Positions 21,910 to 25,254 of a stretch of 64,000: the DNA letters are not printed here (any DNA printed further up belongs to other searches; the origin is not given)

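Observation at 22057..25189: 1015-aa HTH + GlmL-like actin-fold ATPase + barrel-sandwich-repeat fusion heading the KDO (kdsA-kdsD-kdsC-valS) operon, with AT-rich quasi-palindromic operator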

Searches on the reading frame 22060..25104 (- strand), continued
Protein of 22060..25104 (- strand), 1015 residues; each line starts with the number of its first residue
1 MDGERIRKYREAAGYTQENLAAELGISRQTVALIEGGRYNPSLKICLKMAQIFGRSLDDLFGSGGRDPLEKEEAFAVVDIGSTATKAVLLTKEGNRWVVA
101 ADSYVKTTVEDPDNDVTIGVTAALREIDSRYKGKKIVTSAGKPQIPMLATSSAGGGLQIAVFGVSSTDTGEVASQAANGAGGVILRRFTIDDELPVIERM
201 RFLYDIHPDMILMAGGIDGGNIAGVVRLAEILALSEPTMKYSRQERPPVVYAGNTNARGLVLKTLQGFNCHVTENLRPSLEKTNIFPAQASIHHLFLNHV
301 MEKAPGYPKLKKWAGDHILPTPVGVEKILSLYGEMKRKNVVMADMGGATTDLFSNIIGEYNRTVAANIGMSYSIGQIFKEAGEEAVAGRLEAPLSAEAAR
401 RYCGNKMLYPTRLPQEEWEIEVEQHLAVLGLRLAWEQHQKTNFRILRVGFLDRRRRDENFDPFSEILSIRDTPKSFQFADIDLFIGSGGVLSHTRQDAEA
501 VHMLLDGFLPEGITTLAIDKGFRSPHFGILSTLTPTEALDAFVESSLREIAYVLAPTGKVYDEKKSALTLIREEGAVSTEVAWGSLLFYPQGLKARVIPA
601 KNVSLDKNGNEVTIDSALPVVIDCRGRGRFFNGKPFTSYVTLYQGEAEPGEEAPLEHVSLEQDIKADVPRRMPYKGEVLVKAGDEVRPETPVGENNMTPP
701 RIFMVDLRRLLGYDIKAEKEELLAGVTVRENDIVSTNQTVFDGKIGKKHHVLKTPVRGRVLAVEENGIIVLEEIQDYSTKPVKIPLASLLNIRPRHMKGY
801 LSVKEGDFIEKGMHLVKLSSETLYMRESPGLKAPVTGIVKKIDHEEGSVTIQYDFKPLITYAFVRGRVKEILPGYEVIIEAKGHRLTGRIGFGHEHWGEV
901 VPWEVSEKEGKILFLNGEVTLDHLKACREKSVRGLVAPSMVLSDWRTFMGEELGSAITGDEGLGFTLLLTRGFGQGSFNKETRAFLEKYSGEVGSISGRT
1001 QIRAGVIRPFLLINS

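Call 6: find_homologous_proteins(query=window:22060-25104:-)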
Query window:22060-25104:- (1015 aa): 6011 proteins with E <= 0.001 among 8000 candidates; the best 120 are listed.
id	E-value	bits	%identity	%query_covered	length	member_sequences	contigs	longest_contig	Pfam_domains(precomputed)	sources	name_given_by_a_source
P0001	0.0e+0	2257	98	100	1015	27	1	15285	PF25984.1,PF12844.14,PF13941.13,PF01381.29,PF13560.13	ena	-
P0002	0.0e+0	2021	86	100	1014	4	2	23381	PF12844.14,PF01968.25,PF13941.13,PF01381.29,PF13560.13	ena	-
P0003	0.0e+0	2011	86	100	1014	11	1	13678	PF12844.14,PF13941.13,PF01381.29,PF13560.13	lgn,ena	-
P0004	0.0e+0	1677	84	84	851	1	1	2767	PF13941.13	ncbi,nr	ncbi:MAG TPA: hypothetical protein ENL15_01305, partial [Firmicutes bacterium]|nr:hypothetical prote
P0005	0.0e+0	1610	68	100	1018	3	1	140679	PF12844.14,PF13941.13,PF01381.29,PF13560.13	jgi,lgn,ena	-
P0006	1.9e-274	931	45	100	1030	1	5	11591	PF13375.13,PF01968.25,PF13941.13,PF01381.29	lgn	-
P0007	2.3e-272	924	43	100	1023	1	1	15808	PF05896.18,PF13375.13,PF12844.14,PF01968.25,PF13941.13,PF01381.29,PF13560.13,PF13443.13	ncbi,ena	-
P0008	2.4e-272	924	43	100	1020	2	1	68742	PF05896.18,PF13375.13,PF12844.14,PF01968.25,PF13941.13,PF01381.29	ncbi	ncbi:MAG: glutamate mutase L [Candidatus Zixiibacteriota bacterium]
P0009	4.0e-270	917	44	100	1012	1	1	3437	PF05896.18,PF12844.14,PF13941.13,PF01381.29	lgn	-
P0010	1.3e-269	915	43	100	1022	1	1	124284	PF05896.18,PF13375.13,PF25984.1,PF12844.14,PF01968.25,PF13941.13,PF01381.29,PF13560.13,PF13443.13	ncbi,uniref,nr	ncbi:MAG: helix-turn-helix domain-containing protein [Candidatus Mcinerneyibacterium aminivorans]|un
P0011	1.6e-269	915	45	100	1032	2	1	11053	PF05896.18,PF12844.14,PF01968.25,PF13941.13,PF01381.29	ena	-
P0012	1.8e-267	908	43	100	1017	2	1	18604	PF01968.25,PF13941.13,PF01381.29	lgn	-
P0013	4.9e-262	890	42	100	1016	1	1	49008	PF13375.13,PF12844.14,PF13941.13,PF01381.29,PF13443.13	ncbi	-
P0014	1.1e-255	869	42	100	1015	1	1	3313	PF12844.14,PF01968.25,PF13941.13,PF01381.29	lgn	-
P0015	3.4e-253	861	46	93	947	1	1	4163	PF05896.18,PF13375.13,PF13941.13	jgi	jgi:uncharacterized protein (TIGR01319 family)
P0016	5.5e-253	860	46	93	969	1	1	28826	PF13375.13,PF13941.13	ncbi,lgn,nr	ncbi:glutamate mutase L [Candidatus Fermentibacteria bacterium]|nr:glutamate mutase L [Candidatus Fe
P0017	1.3e-251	856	41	100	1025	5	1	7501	PF05896.18,PF13375.13,PF12844.14,PF01968.25,PF13941.13,PF01381.29,PF13560.13,PF13443.13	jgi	-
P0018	5.0e-248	844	43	92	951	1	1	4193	PF01968.25,PF13941.13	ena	-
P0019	1.6e-246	839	44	92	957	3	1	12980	PF01968.25,PF13941.13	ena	-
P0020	8.0e-246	837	42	100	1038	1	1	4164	PF12844.14,PF13941.13,PF01381.29,PF13560.13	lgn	-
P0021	1.3e-245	836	44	93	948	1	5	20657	PF13375.13,PF13941.13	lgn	-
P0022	3.7e-245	834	44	93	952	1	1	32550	PF01968.25,PF13941.13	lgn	-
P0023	1.6e-244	832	43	93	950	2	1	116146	PF01968.25,PF13941.13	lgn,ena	-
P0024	3.4e-244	831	43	92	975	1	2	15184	PF13941.13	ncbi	-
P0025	8.1e-244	830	44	92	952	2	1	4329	PF01968.25,PF13941.13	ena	-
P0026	3.3e-243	828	44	93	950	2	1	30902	PF13375.13,PF25984.1,PF01968.25,PF13941.13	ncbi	-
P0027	1.2e-241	823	43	93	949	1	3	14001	PF01968.25,PF13941.13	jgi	jgi:uncharacterized protein (TIGR01319 family)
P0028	1.5e-241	822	44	92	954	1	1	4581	PF13941.13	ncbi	-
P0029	1.7e-241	822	44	92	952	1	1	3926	PF05896.18,PF01968.25,PF13941.13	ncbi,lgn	ncbi:MAG: glutamate mutase L [Candidatus Edwardsbacteria bacterium]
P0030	4.0e-241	821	43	94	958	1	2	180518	PF13941.13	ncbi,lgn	-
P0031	4.1e-241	821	43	92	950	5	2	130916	PF01968.25,PF13941.13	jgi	-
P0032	7.8e-241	820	43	93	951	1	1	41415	PF01968.25,PF13941.13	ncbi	-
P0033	2.3e-240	819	43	93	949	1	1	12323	PF13941.13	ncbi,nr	ncbi:MAG: hypothetical protein GY771_05160 [bacterium]|nr:hypothetical protein [bacterium]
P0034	2.6e-240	818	43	93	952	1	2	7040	PF01968.25,PF13941.13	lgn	-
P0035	7.3e-240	817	43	93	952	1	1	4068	PF25984.1,PF01968.25,PF13941.13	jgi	jgi:uncharacterized protein (TIGR01319 family)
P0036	1.0e-239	816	43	93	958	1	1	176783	PF13941.13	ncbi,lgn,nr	ncbi:glutamate mutase L [candidate division WOR-3 bacterium]|nr:glutamate mutase L [candidate divisi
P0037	1.1e-239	816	43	92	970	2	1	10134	PF01968.25,PF13941.13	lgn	-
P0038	3.2e-237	808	42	93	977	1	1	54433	PF13375.13,PF13941.13,PF25919.1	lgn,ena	-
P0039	6.1e-237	807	42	93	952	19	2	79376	PF25984.1,PF01968.25,PF13941.13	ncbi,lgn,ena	-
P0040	6.6e-237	807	43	93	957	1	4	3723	PF05896.18,PF01968.25,PF13941.13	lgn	-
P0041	2.4e-236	805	42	93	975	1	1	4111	PF13941.13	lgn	-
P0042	5.7e-236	804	42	92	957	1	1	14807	PF13375.13,PF25984.1,PF13941.13,PF25919.1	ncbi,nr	ncbi:MAG: hypothetical protein GF330_00590 [Candidatus Eisenbacteria bacterium]|nr:hypothetical prot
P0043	1.0e-235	803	43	92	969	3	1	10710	PF01968.25,PF13941.13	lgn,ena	-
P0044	1.9e-235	802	42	93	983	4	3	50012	PF13941.13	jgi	-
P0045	3.0e-235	802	43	92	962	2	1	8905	PF01968.25,PF13941.13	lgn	-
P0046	9.7e-235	800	43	92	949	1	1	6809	PF13375.13,PF25984.1,PF13941.13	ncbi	-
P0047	1.6e-234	799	42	92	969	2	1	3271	PF01968.25,PF13941.13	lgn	-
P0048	3.3e-234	798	42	92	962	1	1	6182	PF01968.25,PF13941.13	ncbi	-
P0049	5.7e-234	797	43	92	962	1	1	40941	PF01968.25,PF13941.13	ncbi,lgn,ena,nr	ncbi:MAG: glutamate mutase L [Candidatus Aegiribacteria sp.]|nr:glutamate mutase L [Candidatus Aegir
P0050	5.0e-233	794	41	93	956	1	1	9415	PF01968.25,PF13941.13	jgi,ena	-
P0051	9.6e-232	790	42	93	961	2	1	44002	PF01968.25,PF13941.13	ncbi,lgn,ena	-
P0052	4.5e-231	788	43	93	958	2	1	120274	PF13941.13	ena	-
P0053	4.8e-231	788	42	94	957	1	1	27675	PF01968.25,PF13941.13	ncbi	-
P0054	1.1e-230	787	42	93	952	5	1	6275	PF01968.25,PF13941.13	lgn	-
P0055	3.4e-230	785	41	93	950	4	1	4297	PF05896.18,PF13375.13,PF25984.1,PF01968.25,PF13941.13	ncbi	-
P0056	5.0e-230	784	42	94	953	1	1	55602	PF01968.25,PF13941.13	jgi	jgi:uncharacterized protein (TIGR01319 family)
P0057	9.0e-229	780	43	92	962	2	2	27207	PF01968.25,PF13941.13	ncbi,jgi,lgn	jgi:uncharacterized protein (TIGR01319 family)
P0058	9.3e-229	780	40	93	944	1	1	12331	PF13375.13,PF13941.13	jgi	jgi:uncharacterized protein (TIGR01319 family)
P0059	1.4e-228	780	44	82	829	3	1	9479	PF13941.13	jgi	-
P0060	1.5e-228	779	42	93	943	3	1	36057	PF13941.13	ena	-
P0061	1.8e-228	779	42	92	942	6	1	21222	PF13375.13,PF01968.25,PF13941.13,PF00364.29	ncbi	-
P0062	3.4e-228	778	42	92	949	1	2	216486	PF25984.1,PF01968.25,PF13941.13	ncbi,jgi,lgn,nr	ncbi:MAG: hypothetical protein AVO35_07740 [Candidatus Aegiribacteria sp. MLS_C]|nr:MAG: hypothetica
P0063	4.4e-228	778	42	94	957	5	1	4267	PF25984.1,PF01968.25,PF13941.13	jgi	jgi:uncharacterized protein (TIGR01319 family)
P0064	5.4e-228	778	42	92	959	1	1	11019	PF13941.13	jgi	jgi:uncharacterized protein (TIGR01319 family)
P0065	2.6e-227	775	43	92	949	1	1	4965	PF01968.25,PF13941.13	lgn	-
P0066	6.8e-227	774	41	94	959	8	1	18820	PF13941.13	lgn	-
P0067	1.3e-226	773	42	92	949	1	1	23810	PF13375.13,PF13941.13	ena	-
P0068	1.7e-226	773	42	93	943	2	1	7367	PF05896.18,PF01968.25,PF13941.13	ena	-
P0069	1.8e-226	773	41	90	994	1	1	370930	PF13941.13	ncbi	-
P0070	2.7e-226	772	41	93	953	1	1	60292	PF05896.18,PF13375.13,PF13941.13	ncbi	-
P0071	3.9e-226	771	42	92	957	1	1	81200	PF25984.1,PF13941.13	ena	-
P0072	7.5e-226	771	43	92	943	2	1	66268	PF13941.13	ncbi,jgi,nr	ncbi:MAG TPA: hypothetical protein ENN07_06755 [candidate division Zixibacteria bacterium]|nr:hypoth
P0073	1.1e-225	770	41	93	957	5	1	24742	PF13941.13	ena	-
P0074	1.3e-225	770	42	93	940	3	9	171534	PF13941.13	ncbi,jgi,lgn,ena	-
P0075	1.3e-225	770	41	93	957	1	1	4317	PF13941.13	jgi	jgi:uncharacterized protein (TIGR01319 family)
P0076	1.4e-224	766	42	92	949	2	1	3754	PF05896.18,PF13375.13,PF25984.1,PF13941.13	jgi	-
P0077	1.5e-224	766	42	94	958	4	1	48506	PF05896.18,PF13375.13,PF25984.1,PF01968.25,PF13941.13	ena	-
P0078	2.1e-224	766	40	92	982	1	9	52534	PF25984.1,PF13941.13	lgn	-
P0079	5.1e-224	764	42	92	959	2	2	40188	PF01968.25,PF13941.13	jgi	jgi:uncharacterized protein (TIGR01319 family)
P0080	5.4e-224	764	42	92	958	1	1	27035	PF05896.18,PF01968.25,PF13941.13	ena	-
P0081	1.7e-223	763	42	93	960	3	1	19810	PF01968.25,PF13941.13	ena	-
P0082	1.3e-222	760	41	92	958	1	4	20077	PF25984.1,PF01968.25,PF13941.13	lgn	-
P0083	2.7e-222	759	41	93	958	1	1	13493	PF13941.13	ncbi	-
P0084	1.6e-221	756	41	92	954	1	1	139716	PF05896.18,PF25984.1,PF01968.25,PF13941.13,PF00364.29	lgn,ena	-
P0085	2.3e-221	756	42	92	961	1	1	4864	PF01968.25,PF13941.13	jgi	jgi:uncharacterized protein (TIGR01319 family)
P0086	3.0e-221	755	41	94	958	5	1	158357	PF01968.25,PF13941.13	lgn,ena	-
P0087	3.8e-221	755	41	94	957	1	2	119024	PF25984.1,PF01968.25,PF13941.13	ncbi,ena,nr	ncbi:MAG: glutamate mutase L [Candidatus Aegiribacteria sp.]|nr:glutamate mutase L [Candidatus Aegir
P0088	3.5e-220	752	42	92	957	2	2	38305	PF13375.13,PF01968.25,PF13941.13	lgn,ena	-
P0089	4.6e-220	751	41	92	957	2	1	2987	PF01968.25,PF13941.13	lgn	-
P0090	2.1e-219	749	41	92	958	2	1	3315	PF05896.18,PF25984.1,PF01968.25,PF13941.13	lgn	-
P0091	3.0e-219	749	40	93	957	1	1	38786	PF01968.25,PF13941.13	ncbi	-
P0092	2.3e-218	746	40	93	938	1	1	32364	PF13941.13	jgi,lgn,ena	-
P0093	8.7e-217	740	40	92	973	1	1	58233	PF13941.13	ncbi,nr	ncbi:hypothetical protein GF402_01695 [Candidatus Fermentibacteria bacterium]|nr:hypothetical protei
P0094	2.4e-213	729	39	92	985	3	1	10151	PF01968.25,PF13941.13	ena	-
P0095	1.3e-210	720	40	94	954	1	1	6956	PF01968.25,PF13941.13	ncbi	-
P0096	5.6e-209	715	41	92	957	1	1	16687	PF13941.13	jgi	jgi:hypothetical protein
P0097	5.6e-209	715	40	92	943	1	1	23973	PF13941.13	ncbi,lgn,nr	ncbi:glutamate mutase L [Candidatus Fermentibacteria bacterium]|nr:glutamate mutase L [Candidatus Fe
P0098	1.3e-206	707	39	92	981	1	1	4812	PF25984.1,PF01968.25,PF13941.13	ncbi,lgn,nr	ncbi:MAG: glutamate mutase L [Candidatus Delongbacteria bacterium]|nr:glutamate mutase L [Candidatus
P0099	1.2e-205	704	39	93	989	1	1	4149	PF01968.25,PF13941.13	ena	-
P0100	1.6e-205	703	40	93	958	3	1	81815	PF13941.13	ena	-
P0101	2.2e-204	699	38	92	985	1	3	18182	PF01968.25,PF13941.13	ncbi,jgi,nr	ncbi:MAG: glutamate mutase L [Candidatus Delongbacteria bacterium]|jgi:uncharacterized protein (TIGR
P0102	3.6e-204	699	40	93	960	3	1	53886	PF05896.18,PF13941.13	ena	-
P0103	1.1e-203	697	38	93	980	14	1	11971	PF25984.1,PF01968.25,PF13941.13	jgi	-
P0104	1.3e-201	690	38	93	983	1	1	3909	PF25984.1,PF01968.25,PF13941.13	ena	-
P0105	2.3e-201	689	39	93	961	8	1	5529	PF01968.25,PF13941.13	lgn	-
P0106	2.3e-200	686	41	86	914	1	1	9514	PF05896.18,PF13375.13,PF13941.13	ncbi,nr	ncbi:MAG: hypothetical protein GQ565_04950, partial [Candidatus Aegiribacteria sp.]|nr:hypothetical 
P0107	8.1e-200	684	38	93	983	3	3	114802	PF01968.25,PF13941.13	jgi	jgi:uncharacterized protein (TIGR01319 family)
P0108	2.7e-198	679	38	93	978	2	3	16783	PF01968.25,PF13941.13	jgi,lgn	jgi:uncharacterized protein (TIGR01319 family)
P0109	9.5e-198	677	37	93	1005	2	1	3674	PF25984.1,PF01968.25,PF13941.13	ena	-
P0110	1.8e-197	677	38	93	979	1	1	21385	PF01968.25,PF13941.13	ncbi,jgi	-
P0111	2.6e-197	676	38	93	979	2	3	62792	PF13941.13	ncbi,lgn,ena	-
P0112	8.9e-195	668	37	93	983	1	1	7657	PF13941.13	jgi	jgi:uncharacterized protein (TIGR01319 family)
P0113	1.6e-194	667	36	93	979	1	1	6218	PF13941.13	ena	-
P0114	2.2e-194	666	38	93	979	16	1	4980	PF01968.25,PF13941.13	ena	-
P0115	6.1e-191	655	36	93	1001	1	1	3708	PF13941.13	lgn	-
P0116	7.0e-191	655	39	93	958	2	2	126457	PF13941.13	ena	-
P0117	2.2e-189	650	38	92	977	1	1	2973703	PF05896.18,PF13375.13,PF13941.13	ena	-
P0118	3.4e-189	649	36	93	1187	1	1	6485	PF01968.25,PF13941.13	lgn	-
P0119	1.8e-188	647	37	93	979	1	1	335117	PF01968.25,PF13941.13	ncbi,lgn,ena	-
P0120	2.3e-188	646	36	92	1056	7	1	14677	PF01968.25,PF13941.13,PF12674.13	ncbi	-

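Call 11: find_related_loci(query=window:22060-25104:-, collection=genome_contigs, flank=10000)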
Query window:22060-25104:- (1015 aa) in genome_contigs; peptide patterns used: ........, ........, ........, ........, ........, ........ (x = any residue, [..] = any of these).
53 stretches matched a pattern; 1 encode a relative of the query (tblastn E <= 1e-3); 1 distinct loci.
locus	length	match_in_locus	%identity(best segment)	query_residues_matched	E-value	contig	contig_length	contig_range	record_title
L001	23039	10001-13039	86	1-1014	0e+0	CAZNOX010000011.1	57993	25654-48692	MAG TPA_asm: uncultured bacterium isolate binchicken_co271_194 genome assembly, contig: NODE_822_length_57993_cov_14.445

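Call 12: search_solved_structures(query=window:22060-25104:-, max_evalue=1)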
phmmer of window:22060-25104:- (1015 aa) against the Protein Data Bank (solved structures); distinct sequences matched with E-value up to 1: 19.
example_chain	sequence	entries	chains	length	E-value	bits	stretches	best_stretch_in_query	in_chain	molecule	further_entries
9k3w_A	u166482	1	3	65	4.1e-09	38.1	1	4-63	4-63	Transcriptional regulator, PbsX family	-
1utx_A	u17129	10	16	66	8.6e-07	30.4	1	6-61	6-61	CYLR2 | cytolysin regulator 2 | PUTATIVE TRANSCRIPTION REGULATOR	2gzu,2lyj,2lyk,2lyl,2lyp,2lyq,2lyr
2xiu_A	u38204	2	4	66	1.6e-06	29.5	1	6-61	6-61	CYLR2 | CYLR2 SYNONYM CYTOLYSIN REPRESSOR 2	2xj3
8tac_A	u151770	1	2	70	2.2e-05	25.7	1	3-54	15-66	DBP48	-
7t8i_A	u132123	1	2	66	0.0033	18.6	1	3-62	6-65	Phage element (ICEBs1)transcriptional regulator (Xre family)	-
5tn0_A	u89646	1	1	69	0.0043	18.2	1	1-60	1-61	HTH-type transcriptional regulator SinR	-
1y7y_A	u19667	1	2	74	0.005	18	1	3-53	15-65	C.AhdI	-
3qq6_A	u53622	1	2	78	0.0065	17.6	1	1-60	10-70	HTH-type transcriptional regulator sinR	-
1b0n_A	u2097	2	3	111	0.015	16.4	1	1-60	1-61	PROTEIN (SINR PROTEIN) | HTH-TYPE TRANSCRIPTIONAL REGULATOR SINR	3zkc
9sf2_A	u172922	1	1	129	0.025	15.7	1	3-55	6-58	Transcriptional regulator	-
3vk0_A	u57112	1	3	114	0.1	13.6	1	6-56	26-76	Transcriptional regulator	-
1sq8_A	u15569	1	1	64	0.15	13.1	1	3-60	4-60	dh434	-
1zug_A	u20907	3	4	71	0.42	11.6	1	3-38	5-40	PHAGE 434 CRO PROTEIN | REGULATORY PROTEIN CRO | PROTEIN (434 CRO)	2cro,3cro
2mez_A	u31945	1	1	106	0.46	11.5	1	6-58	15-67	Multiprotein Bridging Factor (MBP-like)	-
6jq1_A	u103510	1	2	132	0.48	11.4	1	4-61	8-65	Transcriptional regulator, XRE family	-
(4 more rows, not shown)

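Call 13: find_encoding_contigs(protein=P0005, flank=8000, max_places=2)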
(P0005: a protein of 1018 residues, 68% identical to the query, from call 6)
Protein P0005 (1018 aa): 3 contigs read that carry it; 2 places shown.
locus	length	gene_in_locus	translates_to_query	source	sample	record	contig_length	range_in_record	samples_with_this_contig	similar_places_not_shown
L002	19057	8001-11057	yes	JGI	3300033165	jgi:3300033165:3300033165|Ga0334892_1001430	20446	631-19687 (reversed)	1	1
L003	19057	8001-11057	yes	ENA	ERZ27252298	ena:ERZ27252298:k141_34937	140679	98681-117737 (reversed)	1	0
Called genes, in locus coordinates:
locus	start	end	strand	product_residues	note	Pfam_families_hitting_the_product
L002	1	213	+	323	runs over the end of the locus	?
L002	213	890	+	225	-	PF13189:Cytidylate_kin2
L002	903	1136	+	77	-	-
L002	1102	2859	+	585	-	-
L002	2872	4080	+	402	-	PF02441:Flavoprotein, PF04127:DFP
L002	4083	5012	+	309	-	PF00512:HisKA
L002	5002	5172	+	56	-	-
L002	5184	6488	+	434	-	PF00275:EPSP_synthase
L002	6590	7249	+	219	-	PF04263:TPK_catalytic, PF04265:TPK_B1_binding (weak)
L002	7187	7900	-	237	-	PF00702:Hydrolase, PF12710:HAD, PF13419:HAD_2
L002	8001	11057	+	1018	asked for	PF01381:HTH_3, PF12844:HTH_19 (weak), PF13560:HTH_31, PF13941:MutL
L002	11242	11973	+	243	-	PF00793:DAHP_synth_1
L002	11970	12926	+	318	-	PF01380:SIS, PF00571:CBS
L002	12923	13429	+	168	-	PF00702:Hydrolase (faint), PF08282:Hydrolase_3 (weak)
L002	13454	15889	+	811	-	PF00133:tRNA-synt_1, PF09334:tRNA-synt_1g, PF08264:Anticodon_1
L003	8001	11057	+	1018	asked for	PF01381:HTH_3, PF12844:HTH_19 (weak), PF13560:HTH_31, PF13941:MutL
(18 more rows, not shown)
